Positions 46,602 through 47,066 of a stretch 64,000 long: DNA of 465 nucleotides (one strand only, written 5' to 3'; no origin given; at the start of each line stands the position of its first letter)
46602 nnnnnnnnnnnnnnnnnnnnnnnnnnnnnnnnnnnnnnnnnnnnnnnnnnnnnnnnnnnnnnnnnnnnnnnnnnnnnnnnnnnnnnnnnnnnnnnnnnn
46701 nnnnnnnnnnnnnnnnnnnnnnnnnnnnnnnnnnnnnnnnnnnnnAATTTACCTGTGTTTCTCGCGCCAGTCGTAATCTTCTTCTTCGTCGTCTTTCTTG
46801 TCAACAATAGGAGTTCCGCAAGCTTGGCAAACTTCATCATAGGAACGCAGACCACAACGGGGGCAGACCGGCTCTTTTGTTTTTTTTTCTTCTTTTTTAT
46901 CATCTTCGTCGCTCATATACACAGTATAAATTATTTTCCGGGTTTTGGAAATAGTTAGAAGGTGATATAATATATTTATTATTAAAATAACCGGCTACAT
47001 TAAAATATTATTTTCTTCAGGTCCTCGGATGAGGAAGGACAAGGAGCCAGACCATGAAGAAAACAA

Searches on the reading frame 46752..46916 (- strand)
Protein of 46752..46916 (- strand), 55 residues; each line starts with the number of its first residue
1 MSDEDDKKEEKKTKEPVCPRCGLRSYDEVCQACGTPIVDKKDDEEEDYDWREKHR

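Call 21: search_protein_families(library=ncbifam, proteins=[window:46752-46916:-], max_evalue=10)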
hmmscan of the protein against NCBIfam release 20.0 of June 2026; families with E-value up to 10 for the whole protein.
seq(55 aa): 10 families
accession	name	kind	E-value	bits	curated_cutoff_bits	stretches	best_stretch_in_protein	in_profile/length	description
NF003214.0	PRK04179.1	equivalog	5.9e-05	22.9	71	1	8-53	10-54/62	50S ribosomal protein L37e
NF045510.1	4Cys_prefix_kin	domain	0.0088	16.3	24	1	28-36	17-25/26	4-Cys prefix domain-containing protein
NF011303.0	PRK14715.1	equivalog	0.027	11.5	1585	1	4-41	663-700/1627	DNA-directed DNA polymerase II large subunit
NF001605.0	PRK00398.1-2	equivalog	0.029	14.2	63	2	9-24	12-27/43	DNA-directed RNA polymerase subunit P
NF011302.0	PRK14714.1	equivalog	0.083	10.3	1791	1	3-35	668-700/1350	DNA-directed DNA polymerase II large subunit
TIGR00354.1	polC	equivalog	0.092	10.3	702.15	1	9-38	620-649/1096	DNA polymerase II large subunit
NF033497.1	rubre_like_arch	subfamily_domain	0.28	10.9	32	1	9-22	10-23/34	rubrerythrin-like domain-containing protein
NF050125.1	ChrA_rel_RiPP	equivalog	0.57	11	40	1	5-23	37-55/56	chryseobasin-related MNIO class RiPP peptide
NF041921.1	HVO_A0556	equivalog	0.59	10.1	65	1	29-38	43-52/55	HVO_A0556 family zinc finger protein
NF001386.0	PRK00279.2-4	equivalog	0.96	9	256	1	13-53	128-176/220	adenylate kinase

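Call 22: search_protein_families(library=pfam, proteins=[window:46752-46916:-], max_evalue=10)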
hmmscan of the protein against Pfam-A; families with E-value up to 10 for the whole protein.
seq(55 aa): 23 families
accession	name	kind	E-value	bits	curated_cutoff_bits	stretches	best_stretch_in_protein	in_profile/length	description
PF06677.18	Auto_anti-p27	-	0.00051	20.5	24.1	1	27-42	15-30/40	Sjogren's syndrome/scleroderma autoantigen 1 (Autoantigen p27)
PF06827.20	zf-FPG_IleRS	-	0.00074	19.7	21.3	2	28-47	2-21/30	Zinc finger found in FPG and IleRS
PF01907.25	Ribosomal_L37e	-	0.001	19.6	27.6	1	15-54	15-52/53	Ribosomal protein L37e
PF23903.1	Phage_zn_bind_2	-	0.0018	18.6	27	1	12-26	28-42/44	Phage zinc binding domain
PF16503.10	zn-ribbon_14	-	0.0018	18.2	34.9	1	18-33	3-18/32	Zinc-ribbon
PF18912.6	DZR_2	-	0.0051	17.1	27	1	12-33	33-55/56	Double zinc ribbon domain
PF12773.13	DZR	-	0.0063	17.1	27.3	1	13-38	10-34/45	Double zinc ribbon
PF13248.11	Zn_ribbon_3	-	0.01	15.7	27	3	18-37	5-26/26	zinc-ribbon domain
PF24844.1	PolC_DP2_central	-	0.011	15.2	24.3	1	15-44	335-364/372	DNA polymerase II large subunit DP2, central domain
PF14803.11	Zn_ribbon_Nudix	-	0.018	15.4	25.6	1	30-41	3-14/34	Nudix N-terminal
PF04828.22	GFA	-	0.027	15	24.3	1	21-45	65-89/115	Glutathione-dependent formaldehyde-activating enzyme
PF11781.13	Zn_ribbon_RRN7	-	0.03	14.4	27.1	1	13-34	2-28/32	Zinc-finger of RNA-polymerase I-specific TFIIB, Rrn7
PF09297.16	Zn_ribbon_NUD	-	0.039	14.1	24.8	1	17-26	23-32/32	NADH pyrophosphatase zinc ribbon domain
PF18508.7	zf_C2H2_13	-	0.052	13.6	26.5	1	29-37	19-27/42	Zinc finger domain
PF13240.11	Zn_Ribbon_1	-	0.11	12.7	25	1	18-37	2-23/23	zinc-ribbon domain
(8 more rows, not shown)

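Call 41: find_homologous_proteins(query=window:46752-46916:-, max_evalue=0.001)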
Query seq(55 aa) (55 aa): 62 proteins with E <= 0.001 among 62 candidates.
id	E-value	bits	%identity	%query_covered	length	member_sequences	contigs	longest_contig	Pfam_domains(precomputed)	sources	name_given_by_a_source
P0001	1.9e-29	117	100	100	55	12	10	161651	-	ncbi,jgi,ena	-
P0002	1.9e-24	102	81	98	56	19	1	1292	-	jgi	jgi:ribosomal protein L37E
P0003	5.8e-24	100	82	100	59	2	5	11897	-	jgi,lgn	jgi:ribosomal protein L37E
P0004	5.8e-24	100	82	100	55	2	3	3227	-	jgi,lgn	-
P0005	1.9e-23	99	79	96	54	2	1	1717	-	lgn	-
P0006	3.8e-23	98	76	100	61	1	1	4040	-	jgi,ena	-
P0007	4.2e-23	98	82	100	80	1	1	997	-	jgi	jgi:ribosomal protein L37E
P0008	1.3e-22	96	91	78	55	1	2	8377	-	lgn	-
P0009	1.4e-22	96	81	96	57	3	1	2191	-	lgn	-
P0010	1.9e-22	95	86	80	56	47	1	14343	-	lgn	-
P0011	2.5e-22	95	90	87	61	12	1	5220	-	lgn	-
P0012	3.6e-22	95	88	75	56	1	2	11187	-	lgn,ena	-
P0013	4.4e-22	94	86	91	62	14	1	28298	-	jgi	-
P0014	9.6e-22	93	84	78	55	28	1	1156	-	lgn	-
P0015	2.4e-21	92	73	100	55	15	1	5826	-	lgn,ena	-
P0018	3.0e-21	92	73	100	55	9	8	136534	-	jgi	jgi:hypothetical protein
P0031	6.2e-20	88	88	76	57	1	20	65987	-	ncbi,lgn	-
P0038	4.9e-19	85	73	93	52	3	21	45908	-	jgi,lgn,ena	-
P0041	6.8e-19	84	74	96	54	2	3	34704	-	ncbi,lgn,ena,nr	ncbi:MAG: hypothetical protein NTV03_01150 [Candidatus Nomurabacteria bacterium]|nr:hypothetical pro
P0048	2.9e-18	82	77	87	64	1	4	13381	-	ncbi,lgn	-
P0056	3.9e-17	79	71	93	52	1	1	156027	-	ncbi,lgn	-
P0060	2.4e-16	76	74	85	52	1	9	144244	-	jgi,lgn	jgi:ribosomal protein L37E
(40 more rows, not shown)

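Call 42: search_solved_structures(query=window:46752-46916:-, max_evalue=10, show_alignments=4)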
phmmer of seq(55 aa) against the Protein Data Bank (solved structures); distinct sequences matched with E-value up to 10: 62 (the best 60 are shown).
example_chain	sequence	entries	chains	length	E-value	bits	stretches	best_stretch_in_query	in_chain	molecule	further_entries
2aqc_A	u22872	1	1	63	0.0043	20.6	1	16-42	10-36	Ribosome biogenesis protein Nop10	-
1s72_1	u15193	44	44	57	0.0044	20.5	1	10-53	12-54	50S ribosomal protein L37e | RPL37E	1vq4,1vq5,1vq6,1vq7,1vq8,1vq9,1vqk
2apo_B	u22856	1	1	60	0.0046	20.5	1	16-42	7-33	Ribosome biogenesis protein Nop10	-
1ffk_X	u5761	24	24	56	0.0046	20.5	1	10-53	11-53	RIBOSOMAL PROTEIN L37E | 50S ribosomal protein L37e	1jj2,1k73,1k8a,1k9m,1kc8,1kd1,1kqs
9l94_S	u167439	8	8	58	0.022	18.3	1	9-53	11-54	Large ribosomal subunit protein eL37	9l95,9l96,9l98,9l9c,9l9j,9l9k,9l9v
5xxb_i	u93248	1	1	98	0.049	17.3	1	16-53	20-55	Ribosomal protein eL37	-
7r81_l1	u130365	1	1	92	0.062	17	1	12-53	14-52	Ribosomal protein L37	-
7olc_Lj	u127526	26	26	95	0.073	16.7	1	12-53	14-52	Ribosomal protein L37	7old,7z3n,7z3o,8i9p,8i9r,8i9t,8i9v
4v7h_BY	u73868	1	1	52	0.078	16.6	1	14-39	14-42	60S ribosomal protein L37(A)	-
6tb3_AF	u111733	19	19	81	0.2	15.3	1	14-40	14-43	60S ribosomal protein L37-A | Large ribosomal subunit protein eL37A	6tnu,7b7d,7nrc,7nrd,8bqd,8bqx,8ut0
6i7o_AF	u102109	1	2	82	0.21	15.3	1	14-40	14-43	60S ribosomal protein L37-A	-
9e6q_Ad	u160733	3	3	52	0.21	15.3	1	13-34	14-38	Large ribosomal subunit protein eL37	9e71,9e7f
5ndg_O7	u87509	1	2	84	0.22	15.2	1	14-40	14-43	60S ribosomal protein L37-A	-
6t4q_Lj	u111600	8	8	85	0.23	15.2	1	14-40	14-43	60S ribosomal protein L37-A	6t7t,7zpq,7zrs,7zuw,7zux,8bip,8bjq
6woo_j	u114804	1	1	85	0.23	15.2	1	14-40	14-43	eL37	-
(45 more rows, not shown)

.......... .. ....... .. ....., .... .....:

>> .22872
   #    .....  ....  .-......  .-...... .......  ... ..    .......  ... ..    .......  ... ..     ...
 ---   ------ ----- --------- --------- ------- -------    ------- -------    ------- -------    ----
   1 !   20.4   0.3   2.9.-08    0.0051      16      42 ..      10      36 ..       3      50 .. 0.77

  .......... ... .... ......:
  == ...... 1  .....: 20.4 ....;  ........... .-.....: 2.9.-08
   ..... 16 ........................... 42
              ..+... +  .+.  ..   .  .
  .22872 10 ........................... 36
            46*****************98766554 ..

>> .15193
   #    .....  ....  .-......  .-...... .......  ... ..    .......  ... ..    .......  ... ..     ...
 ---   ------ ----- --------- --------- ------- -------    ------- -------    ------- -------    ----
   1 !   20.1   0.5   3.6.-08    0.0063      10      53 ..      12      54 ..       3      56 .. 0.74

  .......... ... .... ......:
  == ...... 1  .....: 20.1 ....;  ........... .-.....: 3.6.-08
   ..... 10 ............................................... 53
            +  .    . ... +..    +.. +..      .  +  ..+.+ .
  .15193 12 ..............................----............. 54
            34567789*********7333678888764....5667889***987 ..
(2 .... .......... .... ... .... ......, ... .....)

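Call 45: search_solved_structures(query=A5, max_evalue=1, show_alignments=2)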
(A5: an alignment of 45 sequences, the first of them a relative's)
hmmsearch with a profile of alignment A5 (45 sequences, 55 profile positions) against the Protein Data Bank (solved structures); distinct sequences matched with E-value up to 1: 69 (the best 60 are shown).
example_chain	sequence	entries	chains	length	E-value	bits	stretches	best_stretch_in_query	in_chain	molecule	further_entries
2aqc_A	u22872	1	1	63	0.0019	20.9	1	17-37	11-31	Ribosome biogenesis protein Nop10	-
2apo_B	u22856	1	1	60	0.0024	20.6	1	17-37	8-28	Ribosome biogenesis protein Nop10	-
9e6q_Ad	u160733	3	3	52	0.0025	20.5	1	10-34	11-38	Large ribosomal subunit protein eL37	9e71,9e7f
4v7h_BY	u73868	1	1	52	0.0046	19.7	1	10-37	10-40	60S ribosomal protein L37(A)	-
8c3a_AK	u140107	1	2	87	0.0051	19.5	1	10-36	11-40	60S ribosomal protein L37-B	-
7pzy_AK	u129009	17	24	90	0.0055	19.4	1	10-36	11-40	Ribosomal protein L37 | 60S ribosomal protein L37-B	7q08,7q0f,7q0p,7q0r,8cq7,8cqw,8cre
3jbn_Ac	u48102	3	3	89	0.007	19.1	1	12-39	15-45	60S ribosomal protein eL37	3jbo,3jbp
3j79_c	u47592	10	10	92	0.0074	19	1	12-39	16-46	60S ribosomal protein eL37 | Ribosomal protein L37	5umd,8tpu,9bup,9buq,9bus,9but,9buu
6xu6_Cj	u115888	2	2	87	0.011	18.5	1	10-37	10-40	Probable 60S ribosomal protein L37-B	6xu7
6tb3_AF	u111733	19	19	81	0.014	18.2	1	10-37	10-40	60S ribosomal protein L37-A | Large ribosomal subunit protein eL37A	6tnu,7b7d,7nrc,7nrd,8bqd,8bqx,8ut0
6i7o_AF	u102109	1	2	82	0.014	18.1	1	10-37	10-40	60S ribosomal protein L37-A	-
5ndg_O7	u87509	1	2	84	0.015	18.1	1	10-37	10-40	60S ribosomal protein L37-A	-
6woo_j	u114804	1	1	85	0.015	18.1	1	10-37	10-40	eL37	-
6t4q_Lj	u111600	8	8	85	0.015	18.1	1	10-37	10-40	60S ribosomal protein L37-A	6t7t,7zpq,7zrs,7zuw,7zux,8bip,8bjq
8bn3_O7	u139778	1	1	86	0.015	18.1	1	10-37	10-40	Large ribosomal subunit protein eL37A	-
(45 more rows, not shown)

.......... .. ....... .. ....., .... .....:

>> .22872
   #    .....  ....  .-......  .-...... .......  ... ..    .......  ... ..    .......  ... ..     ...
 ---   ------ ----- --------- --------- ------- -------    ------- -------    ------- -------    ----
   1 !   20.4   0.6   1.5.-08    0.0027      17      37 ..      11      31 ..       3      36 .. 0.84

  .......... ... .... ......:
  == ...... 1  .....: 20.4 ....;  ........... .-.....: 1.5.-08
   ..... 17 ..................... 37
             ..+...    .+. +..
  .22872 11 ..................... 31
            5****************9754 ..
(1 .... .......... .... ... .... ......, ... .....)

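Call 46: find_encoding_contigs(protein=P0056, flank=3000, max_places=2)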
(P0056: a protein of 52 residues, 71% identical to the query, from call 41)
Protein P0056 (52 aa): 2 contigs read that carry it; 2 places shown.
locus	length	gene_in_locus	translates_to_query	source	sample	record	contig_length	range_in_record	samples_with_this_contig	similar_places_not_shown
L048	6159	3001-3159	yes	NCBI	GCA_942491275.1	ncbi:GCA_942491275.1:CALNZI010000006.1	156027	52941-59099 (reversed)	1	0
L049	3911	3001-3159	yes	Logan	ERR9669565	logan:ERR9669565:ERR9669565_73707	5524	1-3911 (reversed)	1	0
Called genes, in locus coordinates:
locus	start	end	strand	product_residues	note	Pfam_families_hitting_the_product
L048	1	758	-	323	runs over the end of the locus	PF00389:2-Hacid_dh, PF02826:2-Hacid_dh_C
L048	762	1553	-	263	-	PF00224:PK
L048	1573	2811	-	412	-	PF03952:Enolase_N, PF00113:Enolase_C, PF13378:MR_MLE_C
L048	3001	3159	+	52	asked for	-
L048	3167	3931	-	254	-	-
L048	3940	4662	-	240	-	PF08713:DNA_alkylation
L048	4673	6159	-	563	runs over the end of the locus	PF05970:PIF1, PF13245:AAA_19, PF13401:AAA_22, PF13604:AAA_30, PF21530:Pif1_2B_dom, PF14493:HTH_40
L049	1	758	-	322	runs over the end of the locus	PF00389:2-Hacid_dh, PF02826:2-Hacid_dh_C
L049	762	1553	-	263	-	PF00224:PK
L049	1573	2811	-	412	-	PF03952:Enolase_N, PF00113:Enolase_C, PF13378:MR_MLE_C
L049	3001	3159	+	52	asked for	-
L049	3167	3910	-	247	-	?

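Call 47: find_encoding_contigs(protein=P0060, flank=3000, max_places=2)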
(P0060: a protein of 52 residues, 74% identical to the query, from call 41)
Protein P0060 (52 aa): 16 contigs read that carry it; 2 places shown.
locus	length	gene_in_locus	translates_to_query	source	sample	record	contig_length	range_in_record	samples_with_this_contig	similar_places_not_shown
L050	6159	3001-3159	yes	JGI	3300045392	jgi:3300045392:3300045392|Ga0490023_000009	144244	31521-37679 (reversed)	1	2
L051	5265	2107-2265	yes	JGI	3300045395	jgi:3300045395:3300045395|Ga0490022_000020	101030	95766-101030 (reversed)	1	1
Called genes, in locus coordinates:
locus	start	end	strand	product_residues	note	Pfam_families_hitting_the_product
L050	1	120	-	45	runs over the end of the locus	-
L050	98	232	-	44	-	-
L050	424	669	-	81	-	-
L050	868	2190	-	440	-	PF00270:DEAD, PF04851:ResIII (weak), PF00271:Helicase_C, PF16203:ERCC3_RAD25_C (weak)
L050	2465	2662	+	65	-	PF00313:CSD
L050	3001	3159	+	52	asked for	-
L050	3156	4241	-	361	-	-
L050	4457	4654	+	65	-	-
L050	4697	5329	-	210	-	PF06736:TMEM175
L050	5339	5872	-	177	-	-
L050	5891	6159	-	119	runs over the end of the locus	-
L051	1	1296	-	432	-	?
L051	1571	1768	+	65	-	PF00313:CSD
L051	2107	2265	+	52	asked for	-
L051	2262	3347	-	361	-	-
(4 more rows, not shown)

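Call 49: find_encoding_contigs(protein=P0031, flank=2000, max_places=2)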
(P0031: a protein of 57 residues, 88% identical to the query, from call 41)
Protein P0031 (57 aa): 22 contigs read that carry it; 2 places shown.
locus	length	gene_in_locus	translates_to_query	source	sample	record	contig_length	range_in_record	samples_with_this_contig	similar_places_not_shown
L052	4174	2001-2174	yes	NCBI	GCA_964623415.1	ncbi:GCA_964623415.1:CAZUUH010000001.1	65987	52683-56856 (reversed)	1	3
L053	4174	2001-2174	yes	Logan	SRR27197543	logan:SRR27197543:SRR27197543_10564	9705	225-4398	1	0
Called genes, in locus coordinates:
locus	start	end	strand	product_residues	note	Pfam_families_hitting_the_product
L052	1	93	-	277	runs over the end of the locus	-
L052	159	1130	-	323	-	PF00389:2-Hacid_dh, PF02826:2-Hacid_dh_C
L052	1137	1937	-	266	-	PF00224:PK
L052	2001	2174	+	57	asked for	-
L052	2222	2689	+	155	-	-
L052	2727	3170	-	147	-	PF02823:ATP-synt_DE_N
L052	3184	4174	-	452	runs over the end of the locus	PF02874:ATP-synt_ab_N, PF00006:ATP-synt_ab, PF22919:ATP-synt_VA_C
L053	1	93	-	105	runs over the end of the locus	?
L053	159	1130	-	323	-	PF00389:2-Hacid_dh, PF02826:2-Hacid_dh_C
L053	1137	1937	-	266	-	PF00224:PK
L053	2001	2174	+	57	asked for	-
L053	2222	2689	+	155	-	-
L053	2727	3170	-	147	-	PF02823:ATP-synt_DE_N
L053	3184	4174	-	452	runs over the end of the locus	PF02874:ATP-synt_ab_N, PF00006:ATP-synt_ab, PF22919:ATP-synt_VA_C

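Call 50: find_encoding_contigs(protein=P0038, flank=2000, max_places=2)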
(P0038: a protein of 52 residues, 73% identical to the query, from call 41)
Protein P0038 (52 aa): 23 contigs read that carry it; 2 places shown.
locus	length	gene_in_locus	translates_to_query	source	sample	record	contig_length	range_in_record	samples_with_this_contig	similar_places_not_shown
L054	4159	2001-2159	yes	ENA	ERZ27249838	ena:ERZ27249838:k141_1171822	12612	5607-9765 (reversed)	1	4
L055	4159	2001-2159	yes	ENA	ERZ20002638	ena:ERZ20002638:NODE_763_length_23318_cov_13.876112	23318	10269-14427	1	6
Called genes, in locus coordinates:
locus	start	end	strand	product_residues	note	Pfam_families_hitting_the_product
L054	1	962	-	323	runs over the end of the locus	PF00389:2-Hacid_dh, PF02826:2-Hacid_dh_C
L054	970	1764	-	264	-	PF00224:PK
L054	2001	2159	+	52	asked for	-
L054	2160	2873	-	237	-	PF08713:DNA_alkylation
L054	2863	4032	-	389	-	PF01078:Mg_chelatase (faint), PF05496:RuvB_N, PF00004:AAA, PF07728:AAA_5, PF13173:AAA_14 (weak), PF16193:AAA_assoc_2, PF12002:MgsA_C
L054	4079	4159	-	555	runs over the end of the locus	PF02689:Herpes_Helicase (faint), PF05970:PIF1, PF13245:AAA_19, PF13401:AAA_22 (weak), PF13604:AAA_30, PF21530:Pif1_2B_dom, PF14493:HTH_40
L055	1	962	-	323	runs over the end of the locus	PF00389:2-Hacid_dh, PF02826:2-Hacid_dh_C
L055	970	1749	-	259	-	PF00224:PK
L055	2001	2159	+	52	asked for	-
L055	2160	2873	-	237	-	PF08713:DNA_alkylation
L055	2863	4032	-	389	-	PF01078:Mg_chelatase (faint), PF05496:RuvB_N, PF00004:AAA, PF07728:AAA_5, PF13173:AAA_14 (weak), PF16193:AAA_assoc_2, PF12002:MgsA_C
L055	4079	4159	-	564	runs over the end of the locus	PF02689:Herpes_Helicase (faint), PF05970:PIF1, PF13245:AAA_19, PF13401:AAA_22, PF13604:AAA_30, PF21530:Pif1_2B_dom, PF14493:HTH_40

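Call 51: find_encoding_contigs(protein=P0018, flank=2000, max_places=2)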
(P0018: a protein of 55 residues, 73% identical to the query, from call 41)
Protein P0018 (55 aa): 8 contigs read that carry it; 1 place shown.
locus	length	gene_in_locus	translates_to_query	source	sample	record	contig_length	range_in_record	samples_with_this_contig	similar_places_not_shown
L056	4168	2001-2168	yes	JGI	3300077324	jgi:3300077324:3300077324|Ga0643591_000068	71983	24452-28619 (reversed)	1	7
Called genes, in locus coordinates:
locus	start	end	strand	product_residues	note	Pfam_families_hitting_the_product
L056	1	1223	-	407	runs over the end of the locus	PF03952:Enolase_N, PF00113:Enolase_C, PF13378:MR_MLE_C (weak)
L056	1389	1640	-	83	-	-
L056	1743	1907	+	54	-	-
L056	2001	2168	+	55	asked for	-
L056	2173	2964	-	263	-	-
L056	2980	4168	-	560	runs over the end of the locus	PF05970:PIF1, PF13245:AAA_19, PF13401:AAA_22 (weak), PF13604:AAA_30, PF21530:Pif1_2B_dom, PF14493:HTH_40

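Call 52: find_encoding_contigs(protein=P0041, flank=2000, max_places=2)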
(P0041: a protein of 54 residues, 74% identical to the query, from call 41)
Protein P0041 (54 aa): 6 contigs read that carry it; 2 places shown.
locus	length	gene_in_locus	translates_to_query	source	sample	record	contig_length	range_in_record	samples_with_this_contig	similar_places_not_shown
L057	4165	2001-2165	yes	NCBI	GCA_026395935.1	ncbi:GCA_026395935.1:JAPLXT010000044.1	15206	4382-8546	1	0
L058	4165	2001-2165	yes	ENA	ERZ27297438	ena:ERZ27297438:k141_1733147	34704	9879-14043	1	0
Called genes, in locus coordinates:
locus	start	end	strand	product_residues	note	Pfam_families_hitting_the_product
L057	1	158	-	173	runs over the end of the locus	-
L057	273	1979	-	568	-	PF05970:PIF1, PF13245:AAA_19, PF13401:AAA_22 (weak), PF13604:AAA_30, PF21530:Pif1_2B_dom, PF14493:HTH_40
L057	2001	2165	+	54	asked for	-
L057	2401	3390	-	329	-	PF00188:CAP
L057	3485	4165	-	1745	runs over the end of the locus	PF18998:Flg_new_2, PF01471:PG_binding_1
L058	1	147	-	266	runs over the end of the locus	PF00224:PK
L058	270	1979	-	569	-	PF05970:PIF1, PF13245:AAA_19, PF13401:AAA_22 (weak), PF13604:AAA_30, PF21530:Pif1_2B_dom, PF14493:HTH_40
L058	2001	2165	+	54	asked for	-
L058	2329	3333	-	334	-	PF00188:CAP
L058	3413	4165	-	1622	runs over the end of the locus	PF16403:Bact_surface_Ig-like, PF01471:PG_binding_1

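Call 53: find_encoding_contigs(protein=P0048, flank=2000, max_places=2)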
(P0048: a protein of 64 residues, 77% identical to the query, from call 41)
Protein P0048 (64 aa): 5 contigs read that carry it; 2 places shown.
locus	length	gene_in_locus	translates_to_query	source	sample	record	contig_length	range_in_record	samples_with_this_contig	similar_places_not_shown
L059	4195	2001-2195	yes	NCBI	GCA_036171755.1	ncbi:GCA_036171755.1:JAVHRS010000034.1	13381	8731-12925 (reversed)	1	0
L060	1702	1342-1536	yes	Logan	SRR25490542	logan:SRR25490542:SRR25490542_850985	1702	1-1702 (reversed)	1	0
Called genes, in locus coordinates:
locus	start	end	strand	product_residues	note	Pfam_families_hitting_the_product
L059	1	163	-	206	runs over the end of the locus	?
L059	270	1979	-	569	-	PF05970:PIF1, PF13245:AAA_19, PF13401:AAA_22 (faint), PF13604:AAA_30, PF21530:Pif1_2B_dom, PF14493:HTH_40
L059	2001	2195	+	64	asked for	-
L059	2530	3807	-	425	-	PF18915:DUF5667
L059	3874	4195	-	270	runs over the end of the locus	-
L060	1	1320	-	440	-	?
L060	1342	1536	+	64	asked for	-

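Call 71: predict_structure(alignment_id=A5)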
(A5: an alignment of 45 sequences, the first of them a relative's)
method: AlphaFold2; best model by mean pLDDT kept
length: 55 residues; sequences in the alignment: 45
mean_pLDDT: 60.6   pTM: 0.30
mean pLDDT of the five models: 60.6, 60.5, 58.5, 57.8, 56.7
residues with pLDDT >= 90: 0; 70-90: 13; 50-70: 28; < 50: 14
segments of 3 or more residues with pLDDT < 50: 1-12
pLDDT, mean of each block of 10 residues (from residue 1): 44 62 70 71 56 60
secondary structure, 60 per line:
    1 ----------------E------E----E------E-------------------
elements in order:

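Call 77: search_protein_families(library=phrogs, proteins=[window:46752-46916:-], max_evalue=1)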
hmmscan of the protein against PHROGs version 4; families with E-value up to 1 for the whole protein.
seq(55 aa): 9 families
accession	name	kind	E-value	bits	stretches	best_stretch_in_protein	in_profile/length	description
phrog_4864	-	unknown function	0.0057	17.6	1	10-26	44-60/63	-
phrog_4852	-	unknown function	0.014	16.1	1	6-46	4-48/194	-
phrog_9700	-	unknown function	0.04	13.8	1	12-49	3-42/483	-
phrog_26321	-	unknown function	0.054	14.4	1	12-30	33-51/154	-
phrog_10210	-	unknown function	0.07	13.7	1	18-34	18-35/39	-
phrog_38490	-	unknown function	0.21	13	1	17-45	56-84/103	-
phrog_1581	-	unknown function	0.21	12.4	0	25-38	102-115/176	-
phrog_2546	-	unknown function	0.28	12.4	1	18-46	3-33/180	-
phrog_13558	-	unknown function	0.41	11.7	1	4-40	18-55/69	-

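Call 78: find_encoding_contigs(protein=P0001, flank=1500, max_places=6)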
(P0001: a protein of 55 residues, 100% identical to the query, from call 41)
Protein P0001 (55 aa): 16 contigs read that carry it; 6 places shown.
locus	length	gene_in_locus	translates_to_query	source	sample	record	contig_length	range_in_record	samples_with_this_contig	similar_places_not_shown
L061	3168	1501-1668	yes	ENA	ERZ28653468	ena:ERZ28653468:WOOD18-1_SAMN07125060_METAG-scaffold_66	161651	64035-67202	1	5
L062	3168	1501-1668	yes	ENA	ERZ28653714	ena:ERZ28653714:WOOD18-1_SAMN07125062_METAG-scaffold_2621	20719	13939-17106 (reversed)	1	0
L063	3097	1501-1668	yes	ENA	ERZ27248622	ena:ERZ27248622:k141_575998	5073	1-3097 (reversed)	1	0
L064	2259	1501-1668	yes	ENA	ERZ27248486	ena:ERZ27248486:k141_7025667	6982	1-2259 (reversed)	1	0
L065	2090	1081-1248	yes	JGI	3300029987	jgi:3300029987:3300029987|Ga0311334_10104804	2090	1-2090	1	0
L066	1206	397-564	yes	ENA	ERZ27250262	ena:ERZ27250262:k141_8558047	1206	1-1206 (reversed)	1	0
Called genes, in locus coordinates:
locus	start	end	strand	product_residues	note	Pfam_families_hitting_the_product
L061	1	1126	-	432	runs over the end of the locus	PF02156:Glyco_hydro_26 (weak)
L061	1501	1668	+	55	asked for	-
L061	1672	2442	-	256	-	-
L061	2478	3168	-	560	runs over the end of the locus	PF05970:PIF1, PF13245:AAA_19, PF13401:AAA_22, PF13604:AAA_30, PF21530:Pif1_2B_dom, PF14493:HTH_40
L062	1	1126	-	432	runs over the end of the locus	PF02156:Glyco_hydro_26 (weak)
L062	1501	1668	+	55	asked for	-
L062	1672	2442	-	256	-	-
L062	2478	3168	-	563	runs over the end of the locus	-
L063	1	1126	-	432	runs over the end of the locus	PF02156:Glyco_hydro_26 (weak)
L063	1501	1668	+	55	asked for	-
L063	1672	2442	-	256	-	-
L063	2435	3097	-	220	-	?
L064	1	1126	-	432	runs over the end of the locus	PF02156:Glyco_hydro_26 (weak)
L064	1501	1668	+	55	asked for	-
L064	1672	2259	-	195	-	?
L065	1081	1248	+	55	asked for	-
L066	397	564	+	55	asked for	-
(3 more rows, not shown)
